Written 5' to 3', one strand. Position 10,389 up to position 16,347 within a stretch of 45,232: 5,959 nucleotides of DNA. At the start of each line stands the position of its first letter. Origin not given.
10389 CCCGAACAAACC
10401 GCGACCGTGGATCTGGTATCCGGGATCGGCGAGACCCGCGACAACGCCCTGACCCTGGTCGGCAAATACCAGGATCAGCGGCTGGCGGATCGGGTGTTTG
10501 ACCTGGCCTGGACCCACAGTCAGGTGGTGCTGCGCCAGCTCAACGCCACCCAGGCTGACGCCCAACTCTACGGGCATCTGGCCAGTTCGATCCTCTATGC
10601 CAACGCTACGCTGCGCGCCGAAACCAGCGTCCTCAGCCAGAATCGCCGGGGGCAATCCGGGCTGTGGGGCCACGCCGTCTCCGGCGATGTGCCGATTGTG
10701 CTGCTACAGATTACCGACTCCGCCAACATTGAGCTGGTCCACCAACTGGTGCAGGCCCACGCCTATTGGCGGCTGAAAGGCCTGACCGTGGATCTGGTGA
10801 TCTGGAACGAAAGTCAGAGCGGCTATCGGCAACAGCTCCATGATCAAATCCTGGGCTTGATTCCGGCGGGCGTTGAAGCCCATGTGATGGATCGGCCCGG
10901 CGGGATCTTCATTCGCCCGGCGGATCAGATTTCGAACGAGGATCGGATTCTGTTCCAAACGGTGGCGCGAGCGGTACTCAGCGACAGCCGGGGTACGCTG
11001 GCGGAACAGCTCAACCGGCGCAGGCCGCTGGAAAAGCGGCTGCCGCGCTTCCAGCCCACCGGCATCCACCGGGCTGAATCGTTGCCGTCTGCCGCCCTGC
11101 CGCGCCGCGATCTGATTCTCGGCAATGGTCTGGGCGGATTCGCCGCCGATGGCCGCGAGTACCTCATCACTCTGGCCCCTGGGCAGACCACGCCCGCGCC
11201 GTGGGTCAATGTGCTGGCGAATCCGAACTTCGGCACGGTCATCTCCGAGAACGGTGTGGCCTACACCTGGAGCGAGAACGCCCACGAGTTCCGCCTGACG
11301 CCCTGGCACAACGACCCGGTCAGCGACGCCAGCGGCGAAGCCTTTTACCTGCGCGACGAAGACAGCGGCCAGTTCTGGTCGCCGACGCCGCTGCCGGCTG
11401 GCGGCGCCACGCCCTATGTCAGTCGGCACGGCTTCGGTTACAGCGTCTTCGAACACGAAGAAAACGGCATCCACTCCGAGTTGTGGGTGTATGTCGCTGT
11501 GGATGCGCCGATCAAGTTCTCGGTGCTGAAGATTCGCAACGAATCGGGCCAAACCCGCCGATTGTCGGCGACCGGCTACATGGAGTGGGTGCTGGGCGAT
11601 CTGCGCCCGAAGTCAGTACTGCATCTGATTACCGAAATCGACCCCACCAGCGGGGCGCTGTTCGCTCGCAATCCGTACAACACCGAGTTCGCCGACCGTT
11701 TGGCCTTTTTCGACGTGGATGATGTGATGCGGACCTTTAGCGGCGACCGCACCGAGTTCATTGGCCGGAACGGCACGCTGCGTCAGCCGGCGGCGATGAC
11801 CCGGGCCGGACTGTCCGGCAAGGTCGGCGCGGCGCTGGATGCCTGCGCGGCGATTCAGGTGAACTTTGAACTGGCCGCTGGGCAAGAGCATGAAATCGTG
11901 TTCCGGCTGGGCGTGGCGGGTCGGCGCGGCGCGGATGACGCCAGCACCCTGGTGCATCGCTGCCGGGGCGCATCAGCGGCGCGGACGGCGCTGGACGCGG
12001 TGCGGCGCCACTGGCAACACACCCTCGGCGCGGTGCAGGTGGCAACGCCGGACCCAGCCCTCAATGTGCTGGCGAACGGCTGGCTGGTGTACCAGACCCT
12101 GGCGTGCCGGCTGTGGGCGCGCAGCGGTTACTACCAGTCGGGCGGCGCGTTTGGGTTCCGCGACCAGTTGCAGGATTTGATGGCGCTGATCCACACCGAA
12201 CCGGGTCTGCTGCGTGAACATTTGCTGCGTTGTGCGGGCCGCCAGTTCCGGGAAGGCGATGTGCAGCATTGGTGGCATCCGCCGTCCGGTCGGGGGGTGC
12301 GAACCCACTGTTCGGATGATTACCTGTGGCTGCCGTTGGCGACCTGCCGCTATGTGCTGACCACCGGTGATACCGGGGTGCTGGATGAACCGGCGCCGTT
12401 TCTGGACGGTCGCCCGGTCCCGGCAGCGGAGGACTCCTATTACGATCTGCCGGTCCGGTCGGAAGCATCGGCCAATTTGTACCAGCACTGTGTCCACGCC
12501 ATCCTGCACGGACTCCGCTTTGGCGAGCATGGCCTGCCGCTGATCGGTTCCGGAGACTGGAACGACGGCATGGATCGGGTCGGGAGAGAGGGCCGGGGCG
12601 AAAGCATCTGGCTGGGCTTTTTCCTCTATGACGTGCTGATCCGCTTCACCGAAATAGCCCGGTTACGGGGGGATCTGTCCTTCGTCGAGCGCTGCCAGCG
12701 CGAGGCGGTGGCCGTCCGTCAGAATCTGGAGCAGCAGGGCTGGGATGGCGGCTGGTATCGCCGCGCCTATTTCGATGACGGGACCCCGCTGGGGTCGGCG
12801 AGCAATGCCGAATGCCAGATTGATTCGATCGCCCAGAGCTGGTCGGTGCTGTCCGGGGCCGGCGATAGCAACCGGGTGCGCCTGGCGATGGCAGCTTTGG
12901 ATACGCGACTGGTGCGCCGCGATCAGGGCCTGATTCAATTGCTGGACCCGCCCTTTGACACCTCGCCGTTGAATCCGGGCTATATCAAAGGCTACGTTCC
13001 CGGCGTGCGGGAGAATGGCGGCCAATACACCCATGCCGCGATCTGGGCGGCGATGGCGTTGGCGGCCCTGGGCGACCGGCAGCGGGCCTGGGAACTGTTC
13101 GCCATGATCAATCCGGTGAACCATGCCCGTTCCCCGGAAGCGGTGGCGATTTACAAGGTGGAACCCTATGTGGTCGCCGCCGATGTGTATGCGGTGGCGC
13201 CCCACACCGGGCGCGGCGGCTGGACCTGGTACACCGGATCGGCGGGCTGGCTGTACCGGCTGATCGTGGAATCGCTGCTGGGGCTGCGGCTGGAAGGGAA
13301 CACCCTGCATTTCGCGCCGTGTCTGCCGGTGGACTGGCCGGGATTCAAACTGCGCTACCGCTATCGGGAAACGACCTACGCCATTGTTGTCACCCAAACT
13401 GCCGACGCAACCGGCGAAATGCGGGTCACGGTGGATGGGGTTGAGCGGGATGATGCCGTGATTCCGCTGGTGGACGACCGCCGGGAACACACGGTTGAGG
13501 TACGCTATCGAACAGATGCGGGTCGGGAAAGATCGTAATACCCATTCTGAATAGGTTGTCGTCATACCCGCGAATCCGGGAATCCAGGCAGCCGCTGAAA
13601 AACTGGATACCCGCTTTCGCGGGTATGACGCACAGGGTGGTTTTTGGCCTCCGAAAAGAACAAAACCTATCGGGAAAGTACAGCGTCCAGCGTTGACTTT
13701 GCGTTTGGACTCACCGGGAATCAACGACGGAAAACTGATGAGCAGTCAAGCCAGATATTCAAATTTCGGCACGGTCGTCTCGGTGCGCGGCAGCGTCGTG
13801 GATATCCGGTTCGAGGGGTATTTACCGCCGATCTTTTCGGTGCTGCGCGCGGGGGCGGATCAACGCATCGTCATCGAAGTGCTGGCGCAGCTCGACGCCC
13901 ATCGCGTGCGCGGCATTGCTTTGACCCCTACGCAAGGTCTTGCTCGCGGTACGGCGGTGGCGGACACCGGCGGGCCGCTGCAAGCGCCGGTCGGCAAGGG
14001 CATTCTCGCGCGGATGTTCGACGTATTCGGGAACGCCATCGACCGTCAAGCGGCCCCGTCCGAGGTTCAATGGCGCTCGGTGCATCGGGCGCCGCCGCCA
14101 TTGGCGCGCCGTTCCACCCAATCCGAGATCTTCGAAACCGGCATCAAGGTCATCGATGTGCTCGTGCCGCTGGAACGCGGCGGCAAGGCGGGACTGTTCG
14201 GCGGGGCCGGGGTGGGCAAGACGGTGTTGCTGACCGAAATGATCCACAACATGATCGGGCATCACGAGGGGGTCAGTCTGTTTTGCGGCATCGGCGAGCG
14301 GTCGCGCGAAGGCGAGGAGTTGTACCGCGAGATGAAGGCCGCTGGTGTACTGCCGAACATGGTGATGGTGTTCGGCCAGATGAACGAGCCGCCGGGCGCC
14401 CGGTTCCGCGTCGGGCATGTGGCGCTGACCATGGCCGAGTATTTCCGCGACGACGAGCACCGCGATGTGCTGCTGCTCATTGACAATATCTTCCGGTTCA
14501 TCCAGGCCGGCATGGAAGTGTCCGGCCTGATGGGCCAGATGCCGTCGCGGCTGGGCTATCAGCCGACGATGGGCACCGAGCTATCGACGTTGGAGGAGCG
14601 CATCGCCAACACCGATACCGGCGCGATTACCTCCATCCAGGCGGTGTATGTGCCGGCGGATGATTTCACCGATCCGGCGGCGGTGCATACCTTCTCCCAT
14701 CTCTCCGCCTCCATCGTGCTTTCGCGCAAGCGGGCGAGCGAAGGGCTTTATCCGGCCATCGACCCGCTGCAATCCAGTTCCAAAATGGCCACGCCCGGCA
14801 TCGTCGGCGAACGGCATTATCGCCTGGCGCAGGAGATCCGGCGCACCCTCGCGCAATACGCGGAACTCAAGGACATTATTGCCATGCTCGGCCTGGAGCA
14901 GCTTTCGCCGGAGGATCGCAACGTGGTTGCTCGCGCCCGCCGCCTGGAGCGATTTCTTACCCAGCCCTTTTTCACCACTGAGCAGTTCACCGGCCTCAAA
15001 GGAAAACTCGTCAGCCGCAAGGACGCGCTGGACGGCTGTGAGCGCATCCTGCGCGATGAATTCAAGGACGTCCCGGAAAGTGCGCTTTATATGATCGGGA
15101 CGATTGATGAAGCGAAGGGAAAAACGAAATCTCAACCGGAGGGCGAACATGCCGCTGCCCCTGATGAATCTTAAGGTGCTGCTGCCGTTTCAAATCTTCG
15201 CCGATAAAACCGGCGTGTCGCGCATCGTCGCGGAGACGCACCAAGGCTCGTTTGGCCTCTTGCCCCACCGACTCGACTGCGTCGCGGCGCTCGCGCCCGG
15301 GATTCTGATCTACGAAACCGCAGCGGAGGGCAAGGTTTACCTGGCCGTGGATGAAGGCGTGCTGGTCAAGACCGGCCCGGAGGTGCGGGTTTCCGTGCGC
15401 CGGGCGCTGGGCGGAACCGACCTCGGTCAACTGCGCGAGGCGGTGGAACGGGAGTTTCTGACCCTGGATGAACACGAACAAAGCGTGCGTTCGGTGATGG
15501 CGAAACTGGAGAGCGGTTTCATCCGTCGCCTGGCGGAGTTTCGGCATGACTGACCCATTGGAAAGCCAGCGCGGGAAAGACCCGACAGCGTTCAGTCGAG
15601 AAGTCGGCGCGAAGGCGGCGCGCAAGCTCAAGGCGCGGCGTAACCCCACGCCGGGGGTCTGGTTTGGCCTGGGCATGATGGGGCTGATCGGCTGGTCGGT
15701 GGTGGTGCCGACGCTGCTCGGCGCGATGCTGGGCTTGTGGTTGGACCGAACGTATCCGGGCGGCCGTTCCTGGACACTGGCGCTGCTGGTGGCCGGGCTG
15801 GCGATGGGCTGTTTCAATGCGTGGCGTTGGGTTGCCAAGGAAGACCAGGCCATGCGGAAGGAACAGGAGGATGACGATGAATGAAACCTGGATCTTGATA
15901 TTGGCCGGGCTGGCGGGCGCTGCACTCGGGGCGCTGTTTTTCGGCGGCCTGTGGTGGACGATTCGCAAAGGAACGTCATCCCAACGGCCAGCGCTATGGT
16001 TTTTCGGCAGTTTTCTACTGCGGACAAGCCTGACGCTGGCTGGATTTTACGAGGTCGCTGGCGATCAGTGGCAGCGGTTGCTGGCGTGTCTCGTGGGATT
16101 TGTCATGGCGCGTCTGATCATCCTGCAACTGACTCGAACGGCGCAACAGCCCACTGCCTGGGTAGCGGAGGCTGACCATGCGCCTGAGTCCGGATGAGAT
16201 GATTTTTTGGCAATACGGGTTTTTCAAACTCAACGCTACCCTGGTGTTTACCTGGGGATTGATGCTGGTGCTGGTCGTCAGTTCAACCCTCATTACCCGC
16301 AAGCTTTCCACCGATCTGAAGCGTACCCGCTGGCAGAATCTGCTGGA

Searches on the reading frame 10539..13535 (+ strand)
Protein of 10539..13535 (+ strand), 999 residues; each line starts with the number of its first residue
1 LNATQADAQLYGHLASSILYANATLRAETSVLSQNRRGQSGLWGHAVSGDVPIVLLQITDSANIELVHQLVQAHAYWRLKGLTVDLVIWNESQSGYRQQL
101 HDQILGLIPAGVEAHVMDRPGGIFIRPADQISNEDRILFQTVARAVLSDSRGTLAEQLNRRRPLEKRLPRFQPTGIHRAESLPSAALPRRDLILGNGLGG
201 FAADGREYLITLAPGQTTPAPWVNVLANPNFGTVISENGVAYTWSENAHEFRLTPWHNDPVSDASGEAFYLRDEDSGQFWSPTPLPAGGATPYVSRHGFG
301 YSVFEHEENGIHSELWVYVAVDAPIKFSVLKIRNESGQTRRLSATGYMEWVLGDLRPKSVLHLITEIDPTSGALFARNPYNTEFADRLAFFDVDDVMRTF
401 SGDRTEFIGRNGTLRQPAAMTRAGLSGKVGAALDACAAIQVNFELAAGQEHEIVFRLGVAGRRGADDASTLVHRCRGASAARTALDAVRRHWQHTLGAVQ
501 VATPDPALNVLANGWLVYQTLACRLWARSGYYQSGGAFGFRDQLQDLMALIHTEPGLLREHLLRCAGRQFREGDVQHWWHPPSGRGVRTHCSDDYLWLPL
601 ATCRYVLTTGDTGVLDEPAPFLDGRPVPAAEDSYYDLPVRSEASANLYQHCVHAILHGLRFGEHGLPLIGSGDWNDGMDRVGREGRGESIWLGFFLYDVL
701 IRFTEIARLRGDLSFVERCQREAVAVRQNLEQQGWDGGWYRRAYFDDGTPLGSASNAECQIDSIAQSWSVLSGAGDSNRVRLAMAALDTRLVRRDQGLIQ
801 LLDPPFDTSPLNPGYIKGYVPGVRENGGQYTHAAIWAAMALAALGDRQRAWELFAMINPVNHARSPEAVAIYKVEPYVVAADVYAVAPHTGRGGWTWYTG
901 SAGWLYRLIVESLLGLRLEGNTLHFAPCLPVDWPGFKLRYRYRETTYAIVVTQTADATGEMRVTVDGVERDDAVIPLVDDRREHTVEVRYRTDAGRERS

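Call 18: find_related_loci(query=window:10539-13535:+, collection=genome_contigs, flank=10000)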
Query window:10539-13535:+ (999 aa) in genome_contigs; peptide patterns used: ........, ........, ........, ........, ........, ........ (x = any residue, [..] = any of these).
600 stretches matched a pattern (row limit reached: there are more); 599 encode a relative of the query (tblastn E <= 1e-3); the best 80 are kept; 80 distinct loci.
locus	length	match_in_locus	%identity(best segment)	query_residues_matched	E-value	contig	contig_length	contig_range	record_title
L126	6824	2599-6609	77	1-988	0e+0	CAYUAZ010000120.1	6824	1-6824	MAG TPA_asm: uncultured Gammaproteobacteria bacterium isolate SRP302447_co1_433 genome assembly, contig: NODE_30451_leng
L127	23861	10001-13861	74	1-989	0e+0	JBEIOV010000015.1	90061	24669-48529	MAG: Hylemonella sp. isolate Sample-106-S6-bin-26 Sample_106_S6-bin_26-k141_2504719, whole genome shotgun sequence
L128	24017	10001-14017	76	1-989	0e+0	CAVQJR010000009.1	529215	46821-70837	MAG: uncultured delta proteobacterium isolate MFD02416.bin.1.270 genome assembly, contig: contig_41273, whole genome sho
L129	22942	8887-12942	74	1-988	0e+0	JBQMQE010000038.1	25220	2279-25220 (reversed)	MAG: Burkholderiales bacterium isolate SAF384-004 bin5.fa-38, whole genome shotgun sequence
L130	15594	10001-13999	75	1-989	0e+0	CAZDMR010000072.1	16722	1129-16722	MAG TPA_asm: uncultured Acidobacteriota bacterium isolate binchicken_co116_446 genome assembly, contig: NODE_3416_length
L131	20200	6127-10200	77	1-988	0e+0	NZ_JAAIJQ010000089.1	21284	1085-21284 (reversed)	Thiorhodococcus minor strain DSM 11518 NODE_89_length_21284_cov_26.6784, whole genome shotgun sequence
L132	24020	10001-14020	75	1-989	0e+0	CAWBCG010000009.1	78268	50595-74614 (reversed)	MAG: uncultured delta proteobacterium isolate MFD02923.bin.2.57 genome assembly, contig: contig_14311, whole genome shot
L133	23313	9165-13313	73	1-992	0e+0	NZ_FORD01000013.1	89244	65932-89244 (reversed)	Nitrosomonas sp. Nm34, whole genome shotgun sequence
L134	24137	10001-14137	73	1-988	0e+0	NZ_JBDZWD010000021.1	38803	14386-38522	MAG: Nitrosomonas sp. isolate PE_soil1 NODE_241_length_38803, whole genome shotgun sequence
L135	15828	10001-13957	74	1-988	0e+0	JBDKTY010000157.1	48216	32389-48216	MAG: Syntrophobacter sp. isolate 7_bin.95 c_000000777593, whole genome shotgun sequence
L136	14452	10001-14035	74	1-989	0e+0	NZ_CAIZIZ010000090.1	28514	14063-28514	MAG: uncultured Lamprocystis sp. isolate Loc080925-5-5m_bin-0833, whole genome shotgun sequence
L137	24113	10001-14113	73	1-999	0e+0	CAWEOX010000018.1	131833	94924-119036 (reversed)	MAG: uncultured beta proteobacterium isolate MFD02159.bin.3.86 genome assembly, contig: contig_34064, whole genome shotg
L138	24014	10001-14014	73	1-989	0e+0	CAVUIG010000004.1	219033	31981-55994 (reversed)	MAG: uncultured beta proteobacterium isolate MFD02159.bin.2.77 genome assembly, contig: contig_13250, whole genome shotg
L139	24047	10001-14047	74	1-989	0e+0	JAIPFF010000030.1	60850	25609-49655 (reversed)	MAG: Thiohalocapsa sp. isolate Tobar13.5m-G37 Tobar13-5m-C530, whole genome shotgun sequence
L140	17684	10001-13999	72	1-988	0e+0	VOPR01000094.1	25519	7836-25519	MAG: Nitrospira sp. isolate MAG_246 c_000000002831, whole genome shotgun sequence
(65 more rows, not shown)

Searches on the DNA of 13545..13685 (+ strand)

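Call 13: search_dna_similar(query=window:13545-13685:+, collection=plasmids, mode=distant, max_evalue=0.001, max_rows=40)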
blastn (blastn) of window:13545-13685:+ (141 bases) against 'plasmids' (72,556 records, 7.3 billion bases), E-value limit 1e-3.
Records with a match: 4; places in all: 7; records where one place covers at least 80% of the query: 0.
Best place of each record, by identity: 60-80% 4.
By first word of the organism name: Azospirillum 3; Sphingopyxis 1.
By predicted mobility (MOB-suite, as given by PLSDB): mobilizable 2; conjugative 1; non-mobilizable 1.
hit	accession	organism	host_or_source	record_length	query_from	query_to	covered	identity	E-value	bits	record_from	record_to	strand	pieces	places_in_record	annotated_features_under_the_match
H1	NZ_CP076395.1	Sphingopyxis indica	Single cell,HCH dumpsite soil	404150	15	86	51%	76.3%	5e-6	58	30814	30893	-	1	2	ileS: isoleucine--tRNA ligase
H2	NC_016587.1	Azospirillum lipoferum 4B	-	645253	16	91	54%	72.2%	7e-4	50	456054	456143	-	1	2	none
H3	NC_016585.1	Azospirillum lipoferum 4B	-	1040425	16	91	54%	71.1%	7e-4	50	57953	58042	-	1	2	none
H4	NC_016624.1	Azospirillum lipoferum 4B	-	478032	16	86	50%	74.1%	7e-4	50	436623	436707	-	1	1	none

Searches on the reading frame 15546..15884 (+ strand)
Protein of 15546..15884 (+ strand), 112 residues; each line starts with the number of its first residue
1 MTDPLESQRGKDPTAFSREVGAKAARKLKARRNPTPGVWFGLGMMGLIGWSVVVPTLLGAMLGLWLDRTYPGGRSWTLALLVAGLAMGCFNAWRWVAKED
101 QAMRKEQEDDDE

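Call 6: search_protein_families(library=pfam, proteins=[window:15546-15884:+], max_evalue=0.01)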
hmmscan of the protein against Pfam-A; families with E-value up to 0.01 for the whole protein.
window:15546-15884:+ (112 aa): 1 family
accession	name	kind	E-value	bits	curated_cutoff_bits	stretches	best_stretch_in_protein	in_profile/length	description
PF09527.15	ATPase_gene1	-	2.5e-16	59.9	26.6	1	42-95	1-54/54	Putative F0F1-ATPase subunit Ca2+/Mg2+ transporter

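Call 74: search_protein_families(library=ncbifam, proteins=[window:15546-15884:+], max_evalue=1e-10)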
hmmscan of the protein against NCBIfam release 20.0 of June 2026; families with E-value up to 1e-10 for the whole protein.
window:15546-15884:+ (112 aa): 1 family
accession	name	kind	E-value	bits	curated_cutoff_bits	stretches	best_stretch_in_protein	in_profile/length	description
TIGR02230.1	ATPase_gene1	hypoth_equivalog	6.6e-38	129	46.7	1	9-99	9-99/100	putative F0F1-ATPase subunit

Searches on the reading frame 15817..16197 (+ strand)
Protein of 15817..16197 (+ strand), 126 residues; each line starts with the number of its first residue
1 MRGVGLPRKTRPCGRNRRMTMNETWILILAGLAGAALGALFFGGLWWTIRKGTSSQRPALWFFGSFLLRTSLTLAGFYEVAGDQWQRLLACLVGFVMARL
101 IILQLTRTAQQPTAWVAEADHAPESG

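Call 6: search_protein_families(library=pfam, proteins=[window:15817-16197:+], max_evalue=0.01)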
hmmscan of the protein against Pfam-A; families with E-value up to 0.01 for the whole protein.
window:15817-16197:+ (126 aa): 1 family
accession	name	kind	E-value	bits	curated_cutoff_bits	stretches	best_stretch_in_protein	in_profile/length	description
PF12966.13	AtpR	-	1.4e-28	99.6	26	1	27-109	3-85/86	N-ATPase, AtpR subunit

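Call 74: search_protein_families(library=ncbifam, proteins=[window:15877-16197:+], max_evalue=1e-10)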
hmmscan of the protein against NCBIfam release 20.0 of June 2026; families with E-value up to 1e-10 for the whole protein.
window:15877-16197:+ (106 aa): 1 family
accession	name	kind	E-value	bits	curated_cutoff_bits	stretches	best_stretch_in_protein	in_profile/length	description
TIGR03165.1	F1F0_chp_2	hypoth_equivalog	6.8e-29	100.1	55.5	1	8-87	4-83/83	F1/F0 ATPase, Methanosarcina type, subunit 2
